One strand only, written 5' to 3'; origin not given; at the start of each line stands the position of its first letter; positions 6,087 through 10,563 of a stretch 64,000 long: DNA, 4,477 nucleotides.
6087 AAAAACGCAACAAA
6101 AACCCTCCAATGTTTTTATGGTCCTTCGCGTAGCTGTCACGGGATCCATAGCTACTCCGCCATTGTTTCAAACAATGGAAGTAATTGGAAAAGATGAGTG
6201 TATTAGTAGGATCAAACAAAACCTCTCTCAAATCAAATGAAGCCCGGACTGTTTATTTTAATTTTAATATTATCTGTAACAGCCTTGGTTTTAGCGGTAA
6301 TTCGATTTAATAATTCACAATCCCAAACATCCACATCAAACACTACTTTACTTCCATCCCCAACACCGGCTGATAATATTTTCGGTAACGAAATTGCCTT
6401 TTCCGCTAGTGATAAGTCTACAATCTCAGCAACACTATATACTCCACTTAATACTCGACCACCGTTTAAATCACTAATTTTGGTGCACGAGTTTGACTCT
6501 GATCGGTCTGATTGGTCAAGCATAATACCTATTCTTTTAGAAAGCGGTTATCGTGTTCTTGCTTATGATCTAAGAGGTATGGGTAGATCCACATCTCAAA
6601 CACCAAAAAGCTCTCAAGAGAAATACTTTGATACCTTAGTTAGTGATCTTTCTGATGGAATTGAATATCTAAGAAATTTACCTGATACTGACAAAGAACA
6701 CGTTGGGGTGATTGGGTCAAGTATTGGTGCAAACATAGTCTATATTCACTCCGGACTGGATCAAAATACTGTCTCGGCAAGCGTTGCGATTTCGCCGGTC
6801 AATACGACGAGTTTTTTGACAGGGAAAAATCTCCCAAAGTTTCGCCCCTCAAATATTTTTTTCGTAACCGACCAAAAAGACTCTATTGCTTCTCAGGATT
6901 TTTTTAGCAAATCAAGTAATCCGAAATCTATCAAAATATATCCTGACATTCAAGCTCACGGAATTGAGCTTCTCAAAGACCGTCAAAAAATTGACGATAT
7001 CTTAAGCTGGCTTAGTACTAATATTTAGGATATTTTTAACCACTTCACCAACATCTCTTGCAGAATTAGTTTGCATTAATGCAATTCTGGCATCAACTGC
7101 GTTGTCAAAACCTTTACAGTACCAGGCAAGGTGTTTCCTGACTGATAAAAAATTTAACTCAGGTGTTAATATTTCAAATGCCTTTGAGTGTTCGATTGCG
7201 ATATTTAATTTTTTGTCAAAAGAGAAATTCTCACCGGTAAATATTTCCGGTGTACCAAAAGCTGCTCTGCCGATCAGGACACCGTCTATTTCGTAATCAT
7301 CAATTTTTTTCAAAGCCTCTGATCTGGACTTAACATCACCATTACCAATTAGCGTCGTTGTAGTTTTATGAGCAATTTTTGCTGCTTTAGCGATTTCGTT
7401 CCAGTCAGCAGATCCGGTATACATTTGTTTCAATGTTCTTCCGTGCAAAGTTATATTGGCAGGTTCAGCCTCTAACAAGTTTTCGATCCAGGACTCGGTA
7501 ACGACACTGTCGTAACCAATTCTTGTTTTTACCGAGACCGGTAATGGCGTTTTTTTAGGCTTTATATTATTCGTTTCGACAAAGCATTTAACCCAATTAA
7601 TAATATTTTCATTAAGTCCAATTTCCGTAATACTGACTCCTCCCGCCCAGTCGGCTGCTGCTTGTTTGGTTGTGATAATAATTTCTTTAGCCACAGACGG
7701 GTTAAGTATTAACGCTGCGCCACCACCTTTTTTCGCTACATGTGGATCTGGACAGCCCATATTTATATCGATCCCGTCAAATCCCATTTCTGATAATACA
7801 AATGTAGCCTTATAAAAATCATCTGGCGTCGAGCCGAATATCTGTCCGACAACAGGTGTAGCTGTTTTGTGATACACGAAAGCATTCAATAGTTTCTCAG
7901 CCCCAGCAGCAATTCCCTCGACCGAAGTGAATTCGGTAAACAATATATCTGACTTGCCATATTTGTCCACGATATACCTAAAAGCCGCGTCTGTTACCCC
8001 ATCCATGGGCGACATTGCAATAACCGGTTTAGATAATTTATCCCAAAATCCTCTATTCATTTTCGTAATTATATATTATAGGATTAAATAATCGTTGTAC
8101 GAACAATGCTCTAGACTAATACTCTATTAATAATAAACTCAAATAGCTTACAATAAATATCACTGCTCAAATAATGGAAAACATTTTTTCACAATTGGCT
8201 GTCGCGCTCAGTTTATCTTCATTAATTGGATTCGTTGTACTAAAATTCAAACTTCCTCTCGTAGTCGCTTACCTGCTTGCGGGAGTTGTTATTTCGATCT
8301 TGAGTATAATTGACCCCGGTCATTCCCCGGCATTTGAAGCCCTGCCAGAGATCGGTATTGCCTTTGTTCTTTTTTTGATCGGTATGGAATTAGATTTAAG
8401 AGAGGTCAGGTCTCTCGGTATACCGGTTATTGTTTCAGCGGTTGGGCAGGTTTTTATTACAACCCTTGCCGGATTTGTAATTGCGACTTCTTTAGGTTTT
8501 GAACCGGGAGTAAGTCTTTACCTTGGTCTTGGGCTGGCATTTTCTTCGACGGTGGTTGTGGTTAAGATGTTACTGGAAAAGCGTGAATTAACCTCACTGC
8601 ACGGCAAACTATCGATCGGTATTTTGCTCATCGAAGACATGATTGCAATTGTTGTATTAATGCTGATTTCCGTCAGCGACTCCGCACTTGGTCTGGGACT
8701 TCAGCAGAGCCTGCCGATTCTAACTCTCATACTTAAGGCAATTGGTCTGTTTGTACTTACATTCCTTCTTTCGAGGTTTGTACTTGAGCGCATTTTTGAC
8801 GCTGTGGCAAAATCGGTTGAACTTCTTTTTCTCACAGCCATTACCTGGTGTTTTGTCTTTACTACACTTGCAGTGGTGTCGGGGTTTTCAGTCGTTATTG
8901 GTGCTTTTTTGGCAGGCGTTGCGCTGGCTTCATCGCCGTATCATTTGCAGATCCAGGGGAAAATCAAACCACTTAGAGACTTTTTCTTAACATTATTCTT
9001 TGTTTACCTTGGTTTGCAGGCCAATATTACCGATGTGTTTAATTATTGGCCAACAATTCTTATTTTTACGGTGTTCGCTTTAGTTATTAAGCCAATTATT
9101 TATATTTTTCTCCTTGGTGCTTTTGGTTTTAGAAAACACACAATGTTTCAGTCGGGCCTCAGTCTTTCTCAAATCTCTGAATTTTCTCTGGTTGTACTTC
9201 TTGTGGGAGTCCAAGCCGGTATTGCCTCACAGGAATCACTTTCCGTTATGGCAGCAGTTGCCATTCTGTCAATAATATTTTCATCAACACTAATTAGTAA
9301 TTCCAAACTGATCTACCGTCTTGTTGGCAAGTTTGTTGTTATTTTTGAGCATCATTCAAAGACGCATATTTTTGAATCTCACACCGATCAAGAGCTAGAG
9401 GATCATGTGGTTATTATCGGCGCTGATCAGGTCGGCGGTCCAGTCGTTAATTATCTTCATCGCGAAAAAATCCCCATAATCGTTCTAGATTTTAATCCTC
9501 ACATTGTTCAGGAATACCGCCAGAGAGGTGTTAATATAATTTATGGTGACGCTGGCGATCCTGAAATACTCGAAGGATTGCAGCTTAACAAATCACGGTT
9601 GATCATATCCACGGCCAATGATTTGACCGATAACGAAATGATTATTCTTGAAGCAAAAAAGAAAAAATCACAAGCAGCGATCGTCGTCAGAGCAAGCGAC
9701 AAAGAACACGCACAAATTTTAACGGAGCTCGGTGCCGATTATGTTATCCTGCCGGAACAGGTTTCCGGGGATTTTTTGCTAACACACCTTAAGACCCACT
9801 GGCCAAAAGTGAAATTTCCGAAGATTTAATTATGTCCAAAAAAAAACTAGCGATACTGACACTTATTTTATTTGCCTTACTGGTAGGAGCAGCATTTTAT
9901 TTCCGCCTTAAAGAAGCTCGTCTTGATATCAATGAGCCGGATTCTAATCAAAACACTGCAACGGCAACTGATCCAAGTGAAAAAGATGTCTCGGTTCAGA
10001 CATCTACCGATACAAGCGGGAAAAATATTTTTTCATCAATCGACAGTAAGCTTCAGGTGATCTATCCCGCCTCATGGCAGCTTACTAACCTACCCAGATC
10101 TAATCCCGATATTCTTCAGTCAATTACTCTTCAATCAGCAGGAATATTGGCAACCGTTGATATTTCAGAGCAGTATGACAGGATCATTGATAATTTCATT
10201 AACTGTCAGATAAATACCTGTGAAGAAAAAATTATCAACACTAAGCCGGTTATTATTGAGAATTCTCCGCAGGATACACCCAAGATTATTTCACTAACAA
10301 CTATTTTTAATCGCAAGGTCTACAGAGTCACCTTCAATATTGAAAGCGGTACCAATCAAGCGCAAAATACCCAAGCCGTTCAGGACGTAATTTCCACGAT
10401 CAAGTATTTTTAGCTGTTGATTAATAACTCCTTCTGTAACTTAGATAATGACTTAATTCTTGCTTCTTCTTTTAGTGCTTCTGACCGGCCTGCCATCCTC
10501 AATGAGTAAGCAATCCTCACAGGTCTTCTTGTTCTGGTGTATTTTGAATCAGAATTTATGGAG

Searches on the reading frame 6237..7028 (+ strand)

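Call 58: search_protein_families(library=pfam, proteins=[window:6237-7028:+], max_evalue=0.01)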
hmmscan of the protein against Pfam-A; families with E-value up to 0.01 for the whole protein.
window:6237-7028:+ (263 aa): 9 families
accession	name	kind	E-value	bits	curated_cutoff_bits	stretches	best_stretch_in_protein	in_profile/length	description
PF12146.15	Hydrolase_4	-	4e-10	39.8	27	1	76-188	3-110/239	Serine aminopeptidase, S33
PF00561.26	Abhydrolase_1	-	8.3e-10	39.2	25.8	1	88-204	11-118/245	alpha/beta hydrolase fold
PF12697.13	Abhydrolase_6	-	6.6e-08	33.9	26.3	1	88-195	9-94/217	Alpha/beta hydrolase family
PF01738.24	DLH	-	1.8e-07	31.4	21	1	64-190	2-130/217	Dienelactone hydrolase family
PF05448.18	AXE1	-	4.9e-07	29.3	21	1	34-187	40-208/321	Acetyl xylan esterase (AXE1)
PF00326.27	Peptidase_S9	-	7.6e-06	26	22.6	1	97-236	7-145/213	Prolyl oligopeptidase family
PF02129.25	Peptidase_S15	-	4.5e-05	23.7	23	1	84-187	26-128/262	X-Pro dipeptidyl-peptidase (S15 family)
PF06500.17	FrsA-like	-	6e-05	22.4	22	1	52-197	170-308/414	Esterase FrsA-like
PF08840.17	BAAT_C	-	7.5e-05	23.3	20.9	1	140-201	8-72/210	BAAT / Acyl-CoA thioester hydrolase C terminal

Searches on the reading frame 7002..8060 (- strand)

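Call 58: search_protein_families(library=pfam, proteins=[window:7002-8060:-], max_evalue=0.01)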
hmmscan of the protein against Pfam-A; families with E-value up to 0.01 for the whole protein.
window:7002-8060:- (352 aa): 2 families
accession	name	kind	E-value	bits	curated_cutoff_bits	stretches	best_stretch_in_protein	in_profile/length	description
PF01207.24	Dus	-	3.1e-52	178.1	20.4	2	16-134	2-120/311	Dihydrouridine synthase (Dus)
PF22980.2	Myb_DNA-bind_8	-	0.009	15.8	27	0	210-232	12-34/50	Myb-like DNA-binding domain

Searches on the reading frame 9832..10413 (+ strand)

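Call 15: search_protein_families(library=ncbifam, proteins=[window:9832-10413:+], max_evalue=0.1)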
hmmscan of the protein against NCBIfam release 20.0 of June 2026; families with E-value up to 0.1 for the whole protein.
window:9832-10413:+ (193 aa): 0 families

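Call 42: search_protein_families(library=pfam, proteins=[window:9832-10413:+], max_evalue=1)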
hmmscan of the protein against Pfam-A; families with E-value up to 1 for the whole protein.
window:9832-10413:+ (193 aa): 1 family
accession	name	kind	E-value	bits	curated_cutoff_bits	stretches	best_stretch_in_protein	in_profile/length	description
PF09610.15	Myco_arth_vir_N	-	0.62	10.8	22.4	0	3-18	6-21/32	Mycoplasma virulence signal region (Myco_arth_vir_N)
